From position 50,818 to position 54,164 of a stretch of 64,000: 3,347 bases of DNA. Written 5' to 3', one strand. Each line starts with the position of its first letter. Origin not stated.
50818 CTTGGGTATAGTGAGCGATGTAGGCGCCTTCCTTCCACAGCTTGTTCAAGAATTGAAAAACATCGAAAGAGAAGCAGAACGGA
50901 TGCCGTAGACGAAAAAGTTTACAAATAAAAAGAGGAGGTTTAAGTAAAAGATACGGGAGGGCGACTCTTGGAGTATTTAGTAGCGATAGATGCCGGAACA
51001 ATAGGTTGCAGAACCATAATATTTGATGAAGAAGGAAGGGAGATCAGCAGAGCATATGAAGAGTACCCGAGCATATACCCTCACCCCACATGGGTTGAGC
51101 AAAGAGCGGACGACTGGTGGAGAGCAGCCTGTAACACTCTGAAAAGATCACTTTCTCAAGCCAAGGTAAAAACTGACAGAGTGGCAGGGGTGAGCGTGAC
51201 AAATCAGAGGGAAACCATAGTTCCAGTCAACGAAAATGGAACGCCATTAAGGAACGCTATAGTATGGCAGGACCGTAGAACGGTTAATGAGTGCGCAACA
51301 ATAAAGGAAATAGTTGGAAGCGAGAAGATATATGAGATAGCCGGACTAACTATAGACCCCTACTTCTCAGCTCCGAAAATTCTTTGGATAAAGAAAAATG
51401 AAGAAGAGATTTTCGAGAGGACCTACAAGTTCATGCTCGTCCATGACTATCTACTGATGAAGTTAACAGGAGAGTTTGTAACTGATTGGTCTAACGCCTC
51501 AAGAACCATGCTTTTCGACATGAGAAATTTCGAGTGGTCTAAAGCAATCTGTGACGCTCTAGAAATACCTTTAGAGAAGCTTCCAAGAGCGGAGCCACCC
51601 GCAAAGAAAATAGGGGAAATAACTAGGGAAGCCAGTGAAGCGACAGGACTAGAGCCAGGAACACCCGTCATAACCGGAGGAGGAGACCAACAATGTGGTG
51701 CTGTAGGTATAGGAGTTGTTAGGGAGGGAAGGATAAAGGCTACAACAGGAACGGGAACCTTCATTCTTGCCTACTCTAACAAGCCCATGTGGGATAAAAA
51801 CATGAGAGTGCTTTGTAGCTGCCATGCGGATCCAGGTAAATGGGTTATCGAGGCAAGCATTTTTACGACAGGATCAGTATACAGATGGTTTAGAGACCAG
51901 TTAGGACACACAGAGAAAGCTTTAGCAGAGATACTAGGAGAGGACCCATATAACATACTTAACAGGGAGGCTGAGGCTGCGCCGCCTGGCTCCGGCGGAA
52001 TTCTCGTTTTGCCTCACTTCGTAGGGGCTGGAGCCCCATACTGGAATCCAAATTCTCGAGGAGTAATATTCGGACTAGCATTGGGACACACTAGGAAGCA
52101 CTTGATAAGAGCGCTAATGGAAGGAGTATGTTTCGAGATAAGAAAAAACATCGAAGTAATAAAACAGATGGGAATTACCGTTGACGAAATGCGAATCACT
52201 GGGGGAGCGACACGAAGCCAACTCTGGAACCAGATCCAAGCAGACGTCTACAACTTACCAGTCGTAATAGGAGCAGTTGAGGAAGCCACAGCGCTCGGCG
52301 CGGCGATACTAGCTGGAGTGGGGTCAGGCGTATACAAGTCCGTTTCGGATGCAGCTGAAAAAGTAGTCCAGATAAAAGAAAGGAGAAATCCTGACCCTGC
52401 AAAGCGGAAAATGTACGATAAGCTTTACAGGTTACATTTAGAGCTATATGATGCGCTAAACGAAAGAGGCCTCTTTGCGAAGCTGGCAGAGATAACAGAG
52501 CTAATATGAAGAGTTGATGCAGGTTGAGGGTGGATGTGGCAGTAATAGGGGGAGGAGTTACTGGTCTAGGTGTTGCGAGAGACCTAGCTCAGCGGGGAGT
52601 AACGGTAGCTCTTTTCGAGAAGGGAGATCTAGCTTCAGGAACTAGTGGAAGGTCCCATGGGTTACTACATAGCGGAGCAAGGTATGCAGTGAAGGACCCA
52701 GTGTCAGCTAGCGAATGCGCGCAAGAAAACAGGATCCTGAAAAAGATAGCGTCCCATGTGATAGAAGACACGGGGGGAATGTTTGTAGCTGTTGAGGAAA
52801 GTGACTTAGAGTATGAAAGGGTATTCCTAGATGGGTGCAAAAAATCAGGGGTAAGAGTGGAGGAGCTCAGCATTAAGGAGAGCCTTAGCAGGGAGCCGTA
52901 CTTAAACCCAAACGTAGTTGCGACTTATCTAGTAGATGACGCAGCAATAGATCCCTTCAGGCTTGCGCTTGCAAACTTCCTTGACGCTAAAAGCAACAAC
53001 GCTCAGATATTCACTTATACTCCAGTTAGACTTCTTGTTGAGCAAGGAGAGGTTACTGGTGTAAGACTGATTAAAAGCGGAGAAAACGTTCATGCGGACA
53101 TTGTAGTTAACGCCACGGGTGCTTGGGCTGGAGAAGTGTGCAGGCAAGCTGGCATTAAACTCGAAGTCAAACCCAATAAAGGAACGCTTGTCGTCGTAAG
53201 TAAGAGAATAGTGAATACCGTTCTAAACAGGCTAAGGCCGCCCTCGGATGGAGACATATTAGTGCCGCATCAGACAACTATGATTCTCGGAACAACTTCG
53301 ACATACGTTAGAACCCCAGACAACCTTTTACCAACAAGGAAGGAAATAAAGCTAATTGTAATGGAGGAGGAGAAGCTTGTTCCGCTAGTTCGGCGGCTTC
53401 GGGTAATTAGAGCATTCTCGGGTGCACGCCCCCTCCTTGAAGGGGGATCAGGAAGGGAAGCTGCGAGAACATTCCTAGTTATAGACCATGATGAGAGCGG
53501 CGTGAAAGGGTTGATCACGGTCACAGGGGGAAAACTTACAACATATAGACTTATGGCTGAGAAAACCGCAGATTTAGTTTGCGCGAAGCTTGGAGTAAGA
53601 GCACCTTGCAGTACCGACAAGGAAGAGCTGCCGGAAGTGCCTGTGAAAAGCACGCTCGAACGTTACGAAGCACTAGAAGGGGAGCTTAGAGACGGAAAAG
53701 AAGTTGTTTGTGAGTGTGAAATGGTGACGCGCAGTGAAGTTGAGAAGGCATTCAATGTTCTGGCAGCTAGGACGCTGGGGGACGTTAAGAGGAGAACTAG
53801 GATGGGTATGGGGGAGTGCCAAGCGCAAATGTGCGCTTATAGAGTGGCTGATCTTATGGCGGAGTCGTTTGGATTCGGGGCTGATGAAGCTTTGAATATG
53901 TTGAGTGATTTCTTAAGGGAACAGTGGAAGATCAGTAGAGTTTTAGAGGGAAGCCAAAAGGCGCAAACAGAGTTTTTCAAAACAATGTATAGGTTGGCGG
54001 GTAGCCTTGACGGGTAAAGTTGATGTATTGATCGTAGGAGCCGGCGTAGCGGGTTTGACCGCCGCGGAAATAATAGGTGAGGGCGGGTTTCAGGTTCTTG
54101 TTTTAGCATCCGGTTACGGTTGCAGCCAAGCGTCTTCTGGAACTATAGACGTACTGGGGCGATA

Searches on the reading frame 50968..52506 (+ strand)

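Call 40: search_protein_families(library=ncbifam, proteins=[window:50968-52506:+], max_evalue=1e-10)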
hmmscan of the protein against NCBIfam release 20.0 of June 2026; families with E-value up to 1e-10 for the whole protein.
window:50968-52506:+ (513 aa): 12 families
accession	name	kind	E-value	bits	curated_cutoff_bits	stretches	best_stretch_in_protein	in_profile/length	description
TIGR01312.1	XylB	equivalog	1.6e-126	422.7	380.25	1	6-494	2-480/481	xylulokinase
NF000756.0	PRK00047.1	subfamily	2.7e-111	372.3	498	1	2-478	5-476/502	glycerol kinase GlpK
TIGR01311.1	glycerol_kin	equivalog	3.2e-110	368.8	590.35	1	2-476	1-473/496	glycerol kinase GlpK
NF008187.0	PRK10939.1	equivalog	8.7e-97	324.9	528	1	1-496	3-502/521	autoinducer-2 kinase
TIGR01314.1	gntK_FGGY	equivalog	1.8e-90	303.9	648.55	1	3-499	1-495/505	gluconokinase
NF011601.0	PRK15027.1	equivalog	1.1e-73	248.3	912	1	5-497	3-479/484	xylulokinase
NF003154.0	PRK04123.1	equivalog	1.1e-63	215.8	428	1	1-498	3-538/554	ribulokinase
TIGR02628.1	fuculo_kin_coli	equivalog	1.4e-53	182.5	470.9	1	5-472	4-461/465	L-fuculokinase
TIGR01315.1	5C_CHO_kinase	subfamily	3.7e-51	174.4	408.7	1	4-495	2-535/541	FGGY family pentulose kinase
TIGR01234.1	L-ribulokinase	equivalog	3.4e-44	151.5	583.25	1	3-496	2-529/536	ribulokinase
TIGR02627.1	rhamnulo_kin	equivalog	2.5e-23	82.4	527.95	1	85-222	81-218/454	rhamnulokinase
NF007925.0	PRK10640.1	equivalog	5.1e-20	71.3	639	1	57-219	59-221/489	rhamnulokinase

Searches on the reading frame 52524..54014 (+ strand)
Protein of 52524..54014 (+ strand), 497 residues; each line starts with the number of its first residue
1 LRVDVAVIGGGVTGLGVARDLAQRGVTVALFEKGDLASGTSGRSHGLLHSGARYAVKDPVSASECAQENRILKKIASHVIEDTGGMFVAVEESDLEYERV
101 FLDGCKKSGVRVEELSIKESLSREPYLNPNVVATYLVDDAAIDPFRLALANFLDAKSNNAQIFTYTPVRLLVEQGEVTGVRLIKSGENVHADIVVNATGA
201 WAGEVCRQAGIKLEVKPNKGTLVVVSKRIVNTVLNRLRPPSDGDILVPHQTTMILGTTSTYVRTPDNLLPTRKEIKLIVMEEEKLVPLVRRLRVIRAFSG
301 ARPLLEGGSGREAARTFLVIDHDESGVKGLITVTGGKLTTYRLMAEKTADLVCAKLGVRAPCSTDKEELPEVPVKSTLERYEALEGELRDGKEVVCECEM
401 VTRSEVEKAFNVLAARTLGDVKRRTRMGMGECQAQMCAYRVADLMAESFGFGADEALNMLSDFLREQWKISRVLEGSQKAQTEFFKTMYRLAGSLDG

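Call 40: search_protein_families(library=ncbifam, proteins=[window:52524-54014:+], max_evalue=1e-10)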
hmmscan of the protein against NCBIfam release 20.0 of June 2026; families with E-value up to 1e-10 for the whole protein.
window:52524-54014:+ (497 aa): 11 families
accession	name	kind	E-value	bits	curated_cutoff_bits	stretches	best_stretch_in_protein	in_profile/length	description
TIGR03377.1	glycerol3P_GlpA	equivalog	1.4e-174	581.5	552.8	2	4-382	1-388/530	anaerobic glycerol-3-phosphate dehydrogenase subunit GlpA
NF008313.0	PRK11101.1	equivalog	1.1e-147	492.9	425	2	3-371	9-388/548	anaerobic glycerol-3-phosphate dehydrogenase subunit A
NF008899.0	PRK12266.1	equivalog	4.6e-46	157.3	360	1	3-457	7-474/508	glycerol-3-phosphate dehydrogenase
NF009906.0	PRK13369.1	equivalog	6.1e-43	147.1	352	1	2-455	6-471/502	glycerol-3-phosphate dehydrogenase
NF033461.1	glycerol3P_ox_1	equivalog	3.7e-26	91.5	840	1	3-229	19-266/607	type 1 glycerol-3-phosphate oxidase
TIGR02352.1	thiamin_ThiO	equivalog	7.5e-26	91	250.8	1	5-305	1-306/351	glycine oxidase ThiO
NF033460.1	glycerol3P_ox_II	equivalog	5e-22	78.6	460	1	3-304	2-317/361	type 2 glycerol-3-phosphate oxidase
NF008726.1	PRK11728.1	equivalog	8.9e-17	61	299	1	4-227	2-229/389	L-2-hydroxyglutarate oxidase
TIGR03364.1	HpnW_proposed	hypoth_equivalog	2.3e-12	46.7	285.1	1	4-199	2-194/365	TIGR03364 family FAD-dependent oxidoreductase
TIGR03197.1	MnmC_Cterm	equivalog_domain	3.5e-12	46.1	174.2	1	4-220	1-219/400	FAD-dependent 5-carboxymethylaminomethyl-2-thiouridine(34) oxidoreductase MnmC1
NF050086.1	pipecolate_AmaA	exception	1.8e-11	43.4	600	0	2-203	25-238/425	L-pipecolate oxidase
